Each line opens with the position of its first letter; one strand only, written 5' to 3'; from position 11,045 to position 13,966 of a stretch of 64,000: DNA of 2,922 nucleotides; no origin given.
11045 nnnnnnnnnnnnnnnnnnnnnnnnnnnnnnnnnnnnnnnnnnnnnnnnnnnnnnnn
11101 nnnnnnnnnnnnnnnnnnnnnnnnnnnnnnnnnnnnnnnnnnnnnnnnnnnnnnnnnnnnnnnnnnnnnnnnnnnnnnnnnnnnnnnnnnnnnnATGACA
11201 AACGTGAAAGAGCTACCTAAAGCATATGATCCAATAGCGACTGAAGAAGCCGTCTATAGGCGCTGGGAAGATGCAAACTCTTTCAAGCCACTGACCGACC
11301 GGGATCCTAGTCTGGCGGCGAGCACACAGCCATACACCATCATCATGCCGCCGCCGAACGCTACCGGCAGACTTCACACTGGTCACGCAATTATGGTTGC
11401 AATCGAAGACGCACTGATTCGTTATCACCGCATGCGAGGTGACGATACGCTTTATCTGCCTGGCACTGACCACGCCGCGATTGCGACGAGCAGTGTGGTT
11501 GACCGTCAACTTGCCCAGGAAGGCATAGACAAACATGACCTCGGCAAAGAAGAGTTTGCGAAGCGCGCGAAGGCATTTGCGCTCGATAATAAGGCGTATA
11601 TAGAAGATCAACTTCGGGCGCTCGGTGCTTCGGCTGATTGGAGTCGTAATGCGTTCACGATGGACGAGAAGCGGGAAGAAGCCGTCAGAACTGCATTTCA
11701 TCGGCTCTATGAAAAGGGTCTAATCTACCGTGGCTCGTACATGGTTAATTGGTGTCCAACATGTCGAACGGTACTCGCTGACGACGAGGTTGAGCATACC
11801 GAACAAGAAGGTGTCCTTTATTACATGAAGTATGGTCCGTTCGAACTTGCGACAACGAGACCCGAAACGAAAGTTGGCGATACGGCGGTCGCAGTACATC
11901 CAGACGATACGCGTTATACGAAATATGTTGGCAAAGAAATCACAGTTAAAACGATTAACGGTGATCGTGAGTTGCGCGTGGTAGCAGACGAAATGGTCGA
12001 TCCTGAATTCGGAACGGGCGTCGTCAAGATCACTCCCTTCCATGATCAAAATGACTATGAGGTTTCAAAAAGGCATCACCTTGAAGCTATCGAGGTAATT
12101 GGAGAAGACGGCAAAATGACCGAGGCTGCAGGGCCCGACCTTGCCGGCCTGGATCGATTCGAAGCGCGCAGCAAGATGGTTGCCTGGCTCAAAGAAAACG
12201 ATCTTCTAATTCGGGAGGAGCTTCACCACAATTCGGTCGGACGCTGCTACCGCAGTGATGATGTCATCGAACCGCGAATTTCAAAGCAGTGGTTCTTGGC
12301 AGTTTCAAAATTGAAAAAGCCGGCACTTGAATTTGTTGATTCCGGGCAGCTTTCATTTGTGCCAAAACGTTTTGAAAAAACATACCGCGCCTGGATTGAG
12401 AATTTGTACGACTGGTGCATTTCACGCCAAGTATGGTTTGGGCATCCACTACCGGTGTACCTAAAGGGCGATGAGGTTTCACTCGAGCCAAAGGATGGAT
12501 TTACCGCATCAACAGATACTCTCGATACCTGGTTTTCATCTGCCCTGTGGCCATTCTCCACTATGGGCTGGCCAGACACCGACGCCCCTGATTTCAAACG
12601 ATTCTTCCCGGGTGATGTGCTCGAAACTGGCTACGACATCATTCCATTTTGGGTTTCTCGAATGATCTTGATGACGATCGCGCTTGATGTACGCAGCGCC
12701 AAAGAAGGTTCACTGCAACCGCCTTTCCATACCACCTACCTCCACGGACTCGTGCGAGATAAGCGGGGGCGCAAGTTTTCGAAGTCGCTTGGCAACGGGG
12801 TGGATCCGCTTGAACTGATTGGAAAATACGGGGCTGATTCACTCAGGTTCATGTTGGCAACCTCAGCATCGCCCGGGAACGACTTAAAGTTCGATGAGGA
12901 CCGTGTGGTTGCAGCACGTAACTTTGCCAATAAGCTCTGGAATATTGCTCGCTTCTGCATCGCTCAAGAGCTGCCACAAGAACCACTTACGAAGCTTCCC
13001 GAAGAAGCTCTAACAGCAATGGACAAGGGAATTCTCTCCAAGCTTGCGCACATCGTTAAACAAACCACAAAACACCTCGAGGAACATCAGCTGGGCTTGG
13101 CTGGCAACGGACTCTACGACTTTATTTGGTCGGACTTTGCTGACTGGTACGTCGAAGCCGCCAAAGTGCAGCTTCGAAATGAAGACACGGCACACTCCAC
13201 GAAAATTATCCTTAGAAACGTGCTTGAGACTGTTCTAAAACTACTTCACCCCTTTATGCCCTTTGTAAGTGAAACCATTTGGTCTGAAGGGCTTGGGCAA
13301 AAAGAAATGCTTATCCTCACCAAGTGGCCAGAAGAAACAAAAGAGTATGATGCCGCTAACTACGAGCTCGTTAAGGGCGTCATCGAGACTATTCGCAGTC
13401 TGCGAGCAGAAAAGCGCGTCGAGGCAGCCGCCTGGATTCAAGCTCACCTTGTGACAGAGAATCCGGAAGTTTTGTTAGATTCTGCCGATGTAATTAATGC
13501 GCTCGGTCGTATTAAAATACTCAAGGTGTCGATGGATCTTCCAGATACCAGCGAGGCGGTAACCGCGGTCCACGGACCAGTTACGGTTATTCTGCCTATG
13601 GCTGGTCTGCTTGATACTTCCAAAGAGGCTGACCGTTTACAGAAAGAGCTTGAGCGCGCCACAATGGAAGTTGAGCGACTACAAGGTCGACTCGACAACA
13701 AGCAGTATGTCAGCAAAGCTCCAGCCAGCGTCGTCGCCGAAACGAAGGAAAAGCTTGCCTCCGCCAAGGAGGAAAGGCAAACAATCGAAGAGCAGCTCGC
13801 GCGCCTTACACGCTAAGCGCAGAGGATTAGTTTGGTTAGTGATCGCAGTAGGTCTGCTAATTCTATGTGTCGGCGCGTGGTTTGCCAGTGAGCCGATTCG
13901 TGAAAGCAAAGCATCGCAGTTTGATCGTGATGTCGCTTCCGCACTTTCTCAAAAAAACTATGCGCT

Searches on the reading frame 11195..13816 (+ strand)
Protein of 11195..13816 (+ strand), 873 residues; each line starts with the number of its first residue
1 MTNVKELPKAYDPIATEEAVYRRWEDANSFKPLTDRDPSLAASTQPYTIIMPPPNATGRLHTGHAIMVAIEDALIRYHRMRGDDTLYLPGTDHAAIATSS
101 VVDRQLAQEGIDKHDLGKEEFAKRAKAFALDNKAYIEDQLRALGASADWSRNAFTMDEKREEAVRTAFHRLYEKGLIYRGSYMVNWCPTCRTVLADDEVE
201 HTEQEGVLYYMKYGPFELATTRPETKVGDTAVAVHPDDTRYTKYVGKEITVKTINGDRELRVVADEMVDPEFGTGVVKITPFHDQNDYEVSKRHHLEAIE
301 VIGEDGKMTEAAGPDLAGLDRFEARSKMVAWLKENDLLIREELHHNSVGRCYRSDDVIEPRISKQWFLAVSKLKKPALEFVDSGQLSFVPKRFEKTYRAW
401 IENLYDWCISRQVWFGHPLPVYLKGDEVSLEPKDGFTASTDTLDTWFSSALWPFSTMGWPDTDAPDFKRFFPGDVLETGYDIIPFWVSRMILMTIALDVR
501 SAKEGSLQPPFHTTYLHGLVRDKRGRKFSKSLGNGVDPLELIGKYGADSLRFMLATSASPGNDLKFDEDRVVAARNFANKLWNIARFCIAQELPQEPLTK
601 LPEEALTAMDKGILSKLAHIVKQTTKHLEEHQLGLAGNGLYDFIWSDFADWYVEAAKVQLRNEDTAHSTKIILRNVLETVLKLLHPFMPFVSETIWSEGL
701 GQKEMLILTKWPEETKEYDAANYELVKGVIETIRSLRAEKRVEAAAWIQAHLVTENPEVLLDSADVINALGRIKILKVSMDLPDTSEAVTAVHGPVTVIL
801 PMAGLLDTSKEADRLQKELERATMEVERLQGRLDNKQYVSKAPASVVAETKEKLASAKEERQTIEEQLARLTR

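Call 18: search_protein_families(library=pfam, proteins=[window:11195-13816:+], max_evalue=0.00001)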
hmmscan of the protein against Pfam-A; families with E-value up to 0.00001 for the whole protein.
window:11195-13816:+ (873 aa): 4 families
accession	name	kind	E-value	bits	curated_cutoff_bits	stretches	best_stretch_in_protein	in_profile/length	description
PF00133.28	tRNA-synt_1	-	5e-123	411.4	22.7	2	20-426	2-250/414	tRNA synthetases class I (I, L, M and V)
PF08264.19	Anticodon_1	-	3.1e-36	124.9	25.1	1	610-747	1-143/148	Anticodon-binding domain of tRNA ligase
PF09334.17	tRNA-synt_1g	-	6.6e-30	104.6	20.1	2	350-585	168-387/391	tRNA synthetases class I (M)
PF10458.14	Val_tRNA-synt_C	-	3e-17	63.1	25.9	1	807-871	1-65/66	Valyl tRNA synthetase tRNA binding arm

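Call 65: find_homologous_proteins(query=window:11195-13816:+, max_evalue=1e-50)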
Query window:11195-13816:+ (873 aa): 8000 proteins with E <= 1e-50 among 8000 candidates; the best 120 are listed.
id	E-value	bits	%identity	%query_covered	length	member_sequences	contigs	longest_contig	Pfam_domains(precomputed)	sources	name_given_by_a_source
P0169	0.0e+0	2005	100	100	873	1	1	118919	PF09334.18,PF08264.20,PF00133.29,PF10458.15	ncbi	-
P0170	0.0e+0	1741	85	100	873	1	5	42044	PF09334.18,PF08264.20,PF00133.29,PF10458.15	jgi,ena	jgi:valyl-tRNA synthetase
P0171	0.0e+0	1381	70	99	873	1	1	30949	PF09334.18,PF08264.20,PF00133.29,PF10458.15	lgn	-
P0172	0.0e+0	1314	66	99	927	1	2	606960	PF09334.18,PF08264.20,PF00133.29,PF10458.15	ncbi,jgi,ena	-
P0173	0.0e+0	1292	65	99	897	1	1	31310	PF09334.18,PF08264.20,PF00133.29,PF10458.15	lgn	-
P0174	0.0e+0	1287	64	99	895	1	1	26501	PF09334.18,PF08264.20,PF13603.13,PF00133.29,PF10458.15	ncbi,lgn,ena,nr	ncbi:valine--tRNA ligase [Patescibacteria group bacterium]|nr:valine--tRNA ligase [Patescibacteria g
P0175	0.0e+0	1280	62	99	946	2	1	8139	PF09334.18,PF08264.20,PF00133.29,PF10458.15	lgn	-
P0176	0.0e+0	1259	63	99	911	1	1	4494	PF09334.18,PF08264.20,PF00133.29,PF10458.15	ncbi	-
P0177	0.0e+0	1253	63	100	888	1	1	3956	PF09334.18,PF08264.20,PF00133.29,PF10458.15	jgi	jgi:valyl-tRNA synthetase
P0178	0.0e+0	1251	63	97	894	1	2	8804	PF09334.18,PF08264.20,PF00133.29,PF10458.15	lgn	-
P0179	0.0e+0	1241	62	99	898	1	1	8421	PF09334.18,PF08264.20,PF00133.29,PF10458.15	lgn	-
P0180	0.0e+0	1239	63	97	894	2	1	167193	PF09334.18,PF08264.20,PF00133.29,PF10458.15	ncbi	ncbi:MAG TPA: valine--tRNA ligase [Patescibacteria group bacterium]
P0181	0.0e+0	1237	63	98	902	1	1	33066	PF09334.18,PF08264.20,PF00133.29,PF10458.15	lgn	-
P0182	0.0e+0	1233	63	99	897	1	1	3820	PF09334.18,PF08264.20,PF00133.29,PF10458.15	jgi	jgi:valyl-tRNA synthetase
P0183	0.0e+0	1230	62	99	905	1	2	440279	PF09334.18,PF08264.20,PF00133.29,PF10458.15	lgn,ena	-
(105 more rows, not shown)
